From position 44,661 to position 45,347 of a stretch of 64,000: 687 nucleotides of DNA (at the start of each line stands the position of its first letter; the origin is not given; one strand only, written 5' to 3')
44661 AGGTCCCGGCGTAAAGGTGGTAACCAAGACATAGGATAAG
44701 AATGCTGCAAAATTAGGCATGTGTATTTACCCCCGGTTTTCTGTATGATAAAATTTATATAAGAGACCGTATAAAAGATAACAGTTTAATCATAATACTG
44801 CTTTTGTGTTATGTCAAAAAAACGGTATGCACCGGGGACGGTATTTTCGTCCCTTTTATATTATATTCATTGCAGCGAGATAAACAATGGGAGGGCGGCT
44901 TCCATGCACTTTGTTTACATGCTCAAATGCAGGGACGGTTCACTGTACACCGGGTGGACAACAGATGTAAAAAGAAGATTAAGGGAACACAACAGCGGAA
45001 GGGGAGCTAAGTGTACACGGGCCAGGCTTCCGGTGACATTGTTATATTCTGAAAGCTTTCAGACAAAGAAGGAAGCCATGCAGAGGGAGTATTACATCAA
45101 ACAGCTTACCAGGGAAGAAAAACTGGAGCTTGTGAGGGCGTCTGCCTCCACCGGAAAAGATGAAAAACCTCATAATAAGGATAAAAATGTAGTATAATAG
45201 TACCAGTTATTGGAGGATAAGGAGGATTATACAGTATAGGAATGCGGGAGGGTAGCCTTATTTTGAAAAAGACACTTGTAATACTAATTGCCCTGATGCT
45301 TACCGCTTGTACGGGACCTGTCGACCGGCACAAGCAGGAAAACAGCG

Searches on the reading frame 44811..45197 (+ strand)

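Call 34: search_protein_families(library=pfam, proteins=[window:44811-45197:+], max_evalue=0.01)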
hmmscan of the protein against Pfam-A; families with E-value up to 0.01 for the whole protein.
window:44811-45197:+ (128 aa): 1 family
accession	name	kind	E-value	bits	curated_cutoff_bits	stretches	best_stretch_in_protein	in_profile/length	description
PF01541.30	GIY-YIG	-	2.8e-22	79.2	22.6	1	32-104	1-76/78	GIY-YIG catalytic domain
